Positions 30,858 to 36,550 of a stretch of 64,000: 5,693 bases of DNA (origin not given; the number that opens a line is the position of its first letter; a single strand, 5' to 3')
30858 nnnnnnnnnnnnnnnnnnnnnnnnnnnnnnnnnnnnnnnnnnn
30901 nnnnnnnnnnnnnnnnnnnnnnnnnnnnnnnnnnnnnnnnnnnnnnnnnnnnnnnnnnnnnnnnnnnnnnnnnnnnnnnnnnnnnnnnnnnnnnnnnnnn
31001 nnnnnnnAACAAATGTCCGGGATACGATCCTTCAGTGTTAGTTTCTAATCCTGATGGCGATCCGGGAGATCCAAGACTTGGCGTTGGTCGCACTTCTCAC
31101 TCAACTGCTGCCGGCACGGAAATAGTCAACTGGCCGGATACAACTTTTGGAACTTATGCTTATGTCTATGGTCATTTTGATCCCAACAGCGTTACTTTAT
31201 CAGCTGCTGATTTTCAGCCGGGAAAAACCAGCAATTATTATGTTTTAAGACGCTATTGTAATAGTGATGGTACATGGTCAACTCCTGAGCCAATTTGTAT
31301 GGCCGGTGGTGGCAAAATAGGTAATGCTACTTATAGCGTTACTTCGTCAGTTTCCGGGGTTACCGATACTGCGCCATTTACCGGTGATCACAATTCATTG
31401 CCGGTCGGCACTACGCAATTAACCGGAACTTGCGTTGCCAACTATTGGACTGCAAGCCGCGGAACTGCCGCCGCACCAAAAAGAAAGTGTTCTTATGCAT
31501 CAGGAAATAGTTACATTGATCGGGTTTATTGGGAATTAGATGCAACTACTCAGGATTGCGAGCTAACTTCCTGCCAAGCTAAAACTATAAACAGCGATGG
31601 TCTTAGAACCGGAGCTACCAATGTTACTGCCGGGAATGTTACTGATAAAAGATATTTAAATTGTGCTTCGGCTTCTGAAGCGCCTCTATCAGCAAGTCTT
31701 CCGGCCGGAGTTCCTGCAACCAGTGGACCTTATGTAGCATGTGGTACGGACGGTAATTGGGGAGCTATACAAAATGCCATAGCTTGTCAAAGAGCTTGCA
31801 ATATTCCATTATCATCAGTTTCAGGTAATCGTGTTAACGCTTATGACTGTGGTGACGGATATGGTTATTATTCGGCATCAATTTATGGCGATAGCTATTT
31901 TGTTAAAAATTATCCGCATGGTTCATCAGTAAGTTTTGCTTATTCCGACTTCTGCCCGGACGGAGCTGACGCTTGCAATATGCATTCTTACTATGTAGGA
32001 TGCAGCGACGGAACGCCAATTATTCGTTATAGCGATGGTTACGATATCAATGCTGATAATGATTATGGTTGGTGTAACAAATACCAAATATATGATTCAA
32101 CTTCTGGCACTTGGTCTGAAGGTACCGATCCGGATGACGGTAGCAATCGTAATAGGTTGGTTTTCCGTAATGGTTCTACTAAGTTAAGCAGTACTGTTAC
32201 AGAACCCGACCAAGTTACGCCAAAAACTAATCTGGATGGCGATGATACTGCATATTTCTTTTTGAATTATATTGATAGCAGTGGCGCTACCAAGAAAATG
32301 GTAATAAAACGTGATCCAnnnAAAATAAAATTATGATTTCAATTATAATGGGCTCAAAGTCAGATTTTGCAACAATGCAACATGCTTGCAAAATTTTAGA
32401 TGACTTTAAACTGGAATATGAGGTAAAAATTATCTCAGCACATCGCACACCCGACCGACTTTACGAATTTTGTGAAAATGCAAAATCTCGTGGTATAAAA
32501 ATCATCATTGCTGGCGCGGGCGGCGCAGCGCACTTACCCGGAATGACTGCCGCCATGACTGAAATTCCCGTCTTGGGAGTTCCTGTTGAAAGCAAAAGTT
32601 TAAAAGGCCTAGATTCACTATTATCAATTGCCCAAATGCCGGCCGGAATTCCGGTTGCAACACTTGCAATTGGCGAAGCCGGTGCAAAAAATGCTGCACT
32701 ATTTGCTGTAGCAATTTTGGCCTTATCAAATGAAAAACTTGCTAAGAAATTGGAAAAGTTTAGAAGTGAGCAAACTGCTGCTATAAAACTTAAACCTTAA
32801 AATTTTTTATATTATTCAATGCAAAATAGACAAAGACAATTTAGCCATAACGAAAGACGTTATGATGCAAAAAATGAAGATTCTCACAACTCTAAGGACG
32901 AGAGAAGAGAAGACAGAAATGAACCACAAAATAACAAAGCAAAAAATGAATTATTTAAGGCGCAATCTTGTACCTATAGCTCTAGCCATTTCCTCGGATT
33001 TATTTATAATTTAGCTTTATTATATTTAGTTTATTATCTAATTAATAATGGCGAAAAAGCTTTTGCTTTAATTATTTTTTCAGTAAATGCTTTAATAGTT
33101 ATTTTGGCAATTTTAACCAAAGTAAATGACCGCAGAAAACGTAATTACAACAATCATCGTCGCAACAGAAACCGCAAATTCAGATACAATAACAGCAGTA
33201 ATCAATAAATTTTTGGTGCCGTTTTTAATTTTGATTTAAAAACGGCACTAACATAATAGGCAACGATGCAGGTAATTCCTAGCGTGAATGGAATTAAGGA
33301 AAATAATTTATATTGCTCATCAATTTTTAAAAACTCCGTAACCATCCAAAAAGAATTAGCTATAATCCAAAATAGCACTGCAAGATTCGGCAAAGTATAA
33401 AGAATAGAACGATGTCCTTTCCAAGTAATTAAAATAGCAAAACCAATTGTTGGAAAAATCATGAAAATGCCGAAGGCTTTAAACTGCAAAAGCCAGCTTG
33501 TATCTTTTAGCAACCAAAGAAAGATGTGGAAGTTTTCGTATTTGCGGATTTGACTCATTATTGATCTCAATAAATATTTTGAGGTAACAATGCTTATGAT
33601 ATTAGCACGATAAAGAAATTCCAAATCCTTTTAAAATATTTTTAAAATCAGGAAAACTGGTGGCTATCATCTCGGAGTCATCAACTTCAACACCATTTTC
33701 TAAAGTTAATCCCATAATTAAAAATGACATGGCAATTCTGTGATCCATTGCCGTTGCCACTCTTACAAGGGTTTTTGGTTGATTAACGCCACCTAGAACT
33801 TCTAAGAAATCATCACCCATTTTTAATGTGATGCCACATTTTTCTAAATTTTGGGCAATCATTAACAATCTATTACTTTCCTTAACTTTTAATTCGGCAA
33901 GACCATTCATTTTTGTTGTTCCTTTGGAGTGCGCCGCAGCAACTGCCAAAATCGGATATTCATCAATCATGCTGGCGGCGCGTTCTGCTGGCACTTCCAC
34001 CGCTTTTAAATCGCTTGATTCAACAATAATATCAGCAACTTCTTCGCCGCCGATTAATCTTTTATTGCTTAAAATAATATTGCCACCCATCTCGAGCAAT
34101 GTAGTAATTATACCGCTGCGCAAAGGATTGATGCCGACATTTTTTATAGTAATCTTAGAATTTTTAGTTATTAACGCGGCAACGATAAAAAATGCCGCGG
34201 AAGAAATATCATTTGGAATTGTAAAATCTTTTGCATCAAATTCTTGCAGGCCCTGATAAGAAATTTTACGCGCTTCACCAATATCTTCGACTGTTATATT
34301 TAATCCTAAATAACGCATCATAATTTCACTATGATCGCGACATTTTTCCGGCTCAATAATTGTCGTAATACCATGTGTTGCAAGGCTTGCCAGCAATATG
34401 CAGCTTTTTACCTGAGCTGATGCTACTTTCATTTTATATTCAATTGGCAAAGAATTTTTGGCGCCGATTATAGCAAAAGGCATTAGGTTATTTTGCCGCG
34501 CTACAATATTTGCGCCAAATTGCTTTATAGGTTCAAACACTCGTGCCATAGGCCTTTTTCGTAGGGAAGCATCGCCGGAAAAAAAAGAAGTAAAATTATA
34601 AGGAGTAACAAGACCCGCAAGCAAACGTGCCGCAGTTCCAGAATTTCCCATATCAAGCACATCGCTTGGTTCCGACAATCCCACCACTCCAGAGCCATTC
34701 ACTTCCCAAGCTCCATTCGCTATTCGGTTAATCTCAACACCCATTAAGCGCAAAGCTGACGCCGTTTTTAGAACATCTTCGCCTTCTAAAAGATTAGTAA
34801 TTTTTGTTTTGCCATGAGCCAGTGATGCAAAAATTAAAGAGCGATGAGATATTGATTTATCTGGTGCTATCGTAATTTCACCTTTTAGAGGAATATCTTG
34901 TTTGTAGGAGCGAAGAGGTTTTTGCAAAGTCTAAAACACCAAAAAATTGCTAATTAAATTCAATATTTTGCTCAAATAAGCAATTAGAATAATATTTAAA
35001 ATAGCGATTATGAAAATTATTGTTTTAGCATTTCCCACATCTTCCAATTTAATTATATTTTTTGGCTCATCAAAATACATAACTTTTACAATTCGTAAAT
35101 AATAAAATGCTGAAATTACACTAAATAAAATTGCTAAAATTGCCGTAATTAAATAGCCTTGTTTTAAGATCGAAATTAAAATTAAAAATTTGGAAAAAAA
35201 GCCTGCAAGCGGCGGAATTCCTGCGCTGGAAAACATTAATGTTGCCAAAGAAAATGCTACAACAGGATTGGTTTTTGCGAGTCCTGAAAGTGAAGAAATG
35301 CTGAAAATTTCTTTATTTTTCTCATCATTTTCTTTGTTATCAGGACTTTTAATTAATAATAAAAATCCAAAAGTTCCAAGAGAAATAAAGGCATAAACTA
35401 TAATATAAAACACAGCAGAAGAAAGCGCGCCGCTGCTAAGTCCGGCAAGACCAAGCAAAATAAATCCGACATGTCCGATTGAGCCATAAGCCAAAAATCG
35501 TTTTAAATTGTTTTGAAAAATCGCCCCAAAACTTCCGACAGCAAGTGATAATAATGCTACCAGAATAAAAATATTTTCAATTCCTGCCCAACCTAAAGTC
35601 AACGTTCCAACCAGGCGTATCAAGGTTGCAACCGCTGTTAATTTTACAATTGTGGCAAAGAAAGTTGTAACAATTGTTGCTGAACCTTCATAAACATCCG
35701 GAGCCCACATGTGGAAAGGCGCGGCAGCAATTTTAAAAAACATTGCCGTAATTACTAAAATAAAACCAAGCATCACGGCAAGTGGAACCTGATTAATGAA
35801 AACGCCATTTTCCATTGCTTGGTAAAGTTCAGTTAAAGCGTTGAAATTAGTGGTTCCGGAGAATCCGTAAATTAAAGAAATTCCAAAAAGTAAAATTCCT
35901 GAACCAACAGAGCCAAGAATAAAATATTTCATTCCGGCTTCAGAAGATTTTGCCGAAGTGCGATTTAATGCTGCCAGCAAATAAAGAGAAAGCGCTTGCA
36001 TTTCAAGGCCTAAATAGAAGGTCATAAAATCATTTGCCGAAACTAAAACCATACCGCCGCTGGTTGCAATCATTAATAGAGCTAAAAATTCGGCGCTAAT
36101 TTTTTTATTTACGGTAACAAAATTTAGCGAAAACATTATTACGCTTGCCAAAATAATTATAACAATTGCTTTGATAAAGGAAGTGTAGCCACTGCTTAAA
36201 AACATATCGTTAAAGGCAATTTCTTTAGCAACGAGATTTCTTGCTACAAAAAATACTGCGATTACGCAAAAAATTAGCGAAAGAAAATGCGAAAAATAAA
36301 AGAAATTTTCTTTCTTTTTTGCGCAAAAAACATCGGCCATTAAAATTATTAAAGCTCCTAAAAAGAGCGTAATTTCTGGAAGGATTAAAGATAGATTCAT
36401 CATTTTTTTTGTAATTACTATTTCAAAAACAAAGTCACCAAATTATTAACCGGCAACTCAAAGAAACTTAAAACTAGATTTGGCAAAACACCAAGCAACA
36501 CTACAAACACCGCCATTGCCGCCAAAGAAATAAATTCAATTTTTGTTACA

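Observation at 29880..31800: Seven CCP/Sushi-like modules (eukaryotic complement-control-type signature) in the C-terminal third of the giant protein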

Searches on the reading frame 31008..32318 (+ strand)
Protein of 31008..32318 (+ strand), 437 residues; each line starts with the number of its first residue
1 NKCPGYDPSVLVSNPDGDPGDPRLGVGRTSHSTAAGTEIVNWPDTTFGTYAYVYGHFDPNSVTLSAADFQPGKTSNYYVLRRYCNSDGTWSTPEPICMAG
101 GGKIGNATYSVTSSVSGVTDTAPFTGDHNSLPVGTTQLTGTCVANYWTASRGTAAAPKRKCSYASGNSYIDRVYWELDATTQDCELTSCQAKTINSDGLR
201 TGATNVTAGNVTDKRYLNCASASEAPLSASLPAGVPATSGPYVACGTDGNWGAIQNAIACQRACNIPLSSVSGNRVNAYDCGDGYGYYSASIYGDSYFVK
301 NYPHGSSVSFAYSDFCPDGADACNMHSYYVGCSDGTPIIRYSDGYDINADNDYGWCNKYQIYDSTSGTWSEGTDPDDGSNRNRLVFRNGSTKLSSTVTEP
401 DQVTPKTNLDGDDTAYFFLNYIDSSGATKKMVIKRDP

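Call 53: predict_structure(alignment_id=A9)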
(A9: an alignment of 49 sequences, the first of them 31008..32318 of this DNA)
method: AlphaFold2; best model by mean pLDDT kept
length: 437 residues; sequences in the alignment: 49
mean_pLDDT: 76.7   pTM: 0.67
mean pLDDT of the five models: 76.7, 74.2, 73.6, 73.5, 73.2
residues with pLDDT >= 90: 163; 70-90: 126; 50-70: 91; < 50: 57
segments of 3 or more residues with pLDDT < 50: 116-122, 224-230, 283-287, 294-296, 377-388, 390-409
pLDDT, mean of each block of 10 residues (from residue 1): 91 70 89 94 94 82 84 86 95 93 94 53 58 92 96 96 91 95 97 76 84 88 49 60 94 88 79 58 49 57 84 70 80 89 72 66 89 57 46 38 42 67 75 64
secondary structure, 60 per line:
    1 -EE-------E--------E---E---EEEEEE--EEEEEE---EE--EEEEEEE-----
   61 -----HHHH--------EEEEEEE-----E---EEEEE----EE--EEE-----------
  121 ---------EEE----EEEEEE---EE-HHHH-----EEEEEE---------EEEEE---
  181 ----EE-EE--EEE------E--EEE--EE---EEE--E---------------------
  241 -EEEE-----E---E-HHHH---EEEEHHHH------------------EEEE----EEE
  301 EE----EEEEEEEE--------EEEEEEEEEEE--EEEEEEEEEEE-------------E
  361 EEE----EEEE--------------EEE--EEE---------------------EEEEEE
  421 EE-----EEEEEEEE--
elements in order: E28-33 E36-41 E49-55 H66-69 E78-84 E94-98 E107-109 E130-132 E137-142 H149-152 E158-163 E173-177 E192-194 E204-206 E214-216 E242-245 H257-260 E264-267 H268-271 E290-293 E298-302 E307-314 E323-333 E336-346 E360-363 E368-371 E386-388 E391-393 E415-422 E428-435

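Call 55: fold_search(model_id=the predicted structure, library=pdb)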
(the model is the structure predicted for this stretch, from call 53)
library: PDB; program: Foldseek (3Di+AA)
matches with E <= 10: 1067; with E <= 0.001: 0
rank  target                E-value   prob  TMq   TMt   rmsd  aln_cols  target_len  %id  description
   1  4w6r_C                9.0e-02  0.23  0.08  0.15  14.5       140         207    8  Crystal Structure of Full-Length Split GFP Mutant D102C Disulfide Dimer, P 1 Space Group (released 2015-02-18)
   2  2g16_B                1.4e-01  0.35  0.10  0.23  14.9       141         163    8  Structure of S65A Y66S GFP variant after backbone fragmentation (released 2006-04-18)
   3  4w6m_D                1.7e-01  0.25  0.09  0.20  15.5       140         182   11  Crystal Structure of Full-Length Split GFP Mutant D117C Disulfide Dimer, P 63 Space Group (released 2015-02-18)
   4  4kf5_A                1.7e-01  0.16  0.08  0.16  14.8       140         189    8  Crystal Structure of Split GFP complexed with engineered sfCherry with an insertion of GFP fragment (released 2013-12-18)
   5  2g5z_B                2.0e-01  0.30  0.10  0.23  14.8       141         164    8  Structure of S65G Y66S GFP variant after spontaneous peptide hydrolysis and decarboxylation (released 2006-04-18)
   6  2g2s_B                2.0e-01  0.30  0.10  0.23  14.6       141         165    8  Structure of S65G Y66S GFP variant after spontaneous peptide hydrolysis (released 2006-04-18)
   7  4jfg_B                2.0e-01  0.20  0.11  0.20  13.7       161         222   10  Crystal structure of sfGFP-66-HqAla (released 2013-10-02)
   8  4w69_A                2.4e-01  0.14  0.10  0.18  15.5       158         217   10  Crystal Structure of Full-Length Split GFP Mutant Q157C Disulfide Dimer, P 43 21 2 Space Group (released 2015-02-18)
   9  4w6r_B                2.5e-01  0.13  0.08  0.15  15.6       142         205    9  Crystal Structure of Full-Length Split GFP Mutant D102C Disulfide Dimer, P 1 Space Group (released 2015-02-18)
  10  4w6k_A                2.5e-01  0.10  0.09  0.17  13.9       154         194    8  Crystal Structure of Full-Length Split GFP Mutant D117C Disulfide Dimer, P 41 21 2 Space Group (released 2015-02-18)
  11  6b7t_B                2.7e-01  0.23  0.10  0.19  14.6       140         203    8  Truncated strand 10-less green fluorescent protein (released 2017-12-27)
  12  5mse_A                2.8e-01  0.08  0.09  0.14  15.8       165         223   10  GFP nuclear transport receptor mimic 3B8 (released 2018-05-02)
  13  9qd0_A                2.8e-01  0.03  0.10  0.09  34.9       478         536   10  Structure of Beilong paramyxovirus receptor binding protein (released 2025-11-19)
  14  6jgj                  3.1e-01  0.23  0.10  0.17  15.0       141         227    8  Crystal structure of the F99S/M153T/V163A/E222Q variant of GFP at 0.78 A (released 2019-04-17)
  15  8smu_C                3.1e-01  0.06  0.12  0.13  31.9       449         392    8  Integral fusion of the HtaA CR2 domain from Corynebacterium diphtheriae within EGFP (released 2023-09-27)
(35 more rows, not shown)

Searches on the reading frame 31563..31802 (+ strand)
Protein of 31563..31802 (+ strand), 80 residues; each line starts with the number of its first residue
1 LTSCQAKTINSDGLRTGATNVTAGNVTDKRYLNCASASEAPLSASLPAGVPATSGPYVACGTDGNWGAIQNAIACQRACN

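Call 20: search_protein_families(library=pfam, proteins=[window:31563-31802:+], max_evalue=10)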
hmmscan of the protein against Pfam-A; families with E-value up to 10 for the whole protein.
window:31563-31802:+ (80 aa): 1 family
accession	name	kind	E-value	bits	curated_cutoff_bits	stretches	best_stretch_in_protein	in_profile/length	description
PF06954.16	Resistin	-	0.059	14.4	25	1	4-79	3-75/88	Resistin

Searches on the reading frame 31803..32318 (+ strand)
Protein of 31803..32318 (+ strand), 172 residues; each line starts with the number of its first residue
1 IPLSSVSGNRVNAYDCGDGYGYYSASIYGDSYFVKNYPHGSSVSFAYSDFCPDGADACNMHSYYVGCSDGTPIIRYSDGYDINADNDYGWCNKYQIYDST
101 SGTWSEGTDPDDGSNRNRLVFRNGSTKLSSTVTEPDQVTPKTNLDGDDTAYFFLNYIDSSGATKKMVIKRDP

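Call 20: search_protein_families(library=pfam, proteins=[window:31803-32318:+], max_evalue=10)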
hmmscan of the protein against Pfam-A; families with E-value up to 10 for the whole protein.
window:31803-32318:+ (172 aa): 0 families

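Call 67: search_protein_families(library=ncbifam, proteins=[window:31803-32318:+], max_evalue=1)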
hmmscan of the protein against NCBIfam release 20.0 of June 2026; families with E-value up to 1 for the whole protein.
window:31803-32318:+ (172 aa): 0 families

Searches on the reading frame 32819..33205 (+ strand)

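Call 7: search_protein_families(library=pfam, proteins=[window:32819-33205:+], max_evalue=0.01)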
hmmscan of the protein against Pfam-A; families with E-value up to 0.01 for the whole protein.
window:32819-33205:+ (129 aa): 2 families
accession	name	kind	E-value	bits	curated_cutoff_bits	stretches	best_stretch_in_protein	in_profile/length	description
PF02487.23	CLN3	-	0.00055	19.6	31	1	12-91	188-266/395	CLN3 protein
PF00029.24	Connexin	-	0.0065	16.7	31.3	0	11-74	105-168/225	Connexin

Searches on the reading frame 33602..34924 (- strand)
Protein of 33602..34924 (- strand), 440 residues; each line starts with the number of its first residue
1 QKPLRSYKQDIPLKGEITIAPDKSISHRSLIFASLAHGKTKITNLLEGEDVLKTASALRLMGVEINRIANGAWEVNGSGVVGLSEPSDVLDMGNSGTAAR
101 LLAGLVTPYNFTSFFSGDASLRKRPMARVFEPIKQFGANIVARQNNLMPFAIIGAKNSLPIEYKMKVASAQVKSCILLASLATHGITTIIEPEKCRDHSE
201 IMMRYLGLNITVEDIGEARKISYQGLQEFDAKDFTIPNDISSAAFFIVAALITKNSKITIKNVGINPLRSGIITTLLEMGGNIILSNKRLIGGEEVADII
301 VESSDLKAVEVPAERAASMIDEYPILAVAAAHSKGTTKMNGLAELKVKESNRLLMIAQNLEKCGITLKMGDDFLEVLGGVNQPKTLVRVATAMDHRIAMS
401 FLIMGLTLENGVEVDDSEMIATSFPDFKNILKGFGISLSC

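Call 7: search_protein_families(library=pfam, proteins=[window:33602-34924:-], max_evalue=0.01)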
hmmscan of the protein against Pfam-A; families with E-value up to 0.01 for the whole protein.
window:33602-34924:- (440 aa): 1 family
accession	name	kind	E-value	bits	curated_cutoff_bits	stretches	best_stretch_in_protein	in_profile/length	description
PF00275.25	EPSP_synthase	-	1.5e-108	363.6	22.8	1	12-430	6-416/417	EPSP synthase (3-phosphoshikimate 1-carboxyvinyltransferase)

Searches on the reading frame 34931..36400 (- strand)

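Call 7: search_protein_families(library=pfam, proteins=[window:34931-36400:-], max_evalue=0.01)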
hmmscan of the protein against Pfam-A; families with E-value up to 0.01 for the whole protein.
window:34931-36400:- (489 aa): 2 families
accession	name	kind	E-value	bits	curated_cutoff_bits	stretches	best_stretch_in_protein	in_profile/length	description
PF00361.26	Proton_antipo_M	-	2e-69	234.5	21.5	1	122-429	1-293/294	NADH:quinone oxidoreductase/Mrp antiporter, TM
PF19530.4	Ndh2_N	-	0.00085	20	27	1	4-89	13-94/100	NAD(P)H-quinone oxidoreductase subunit 2 N-terminal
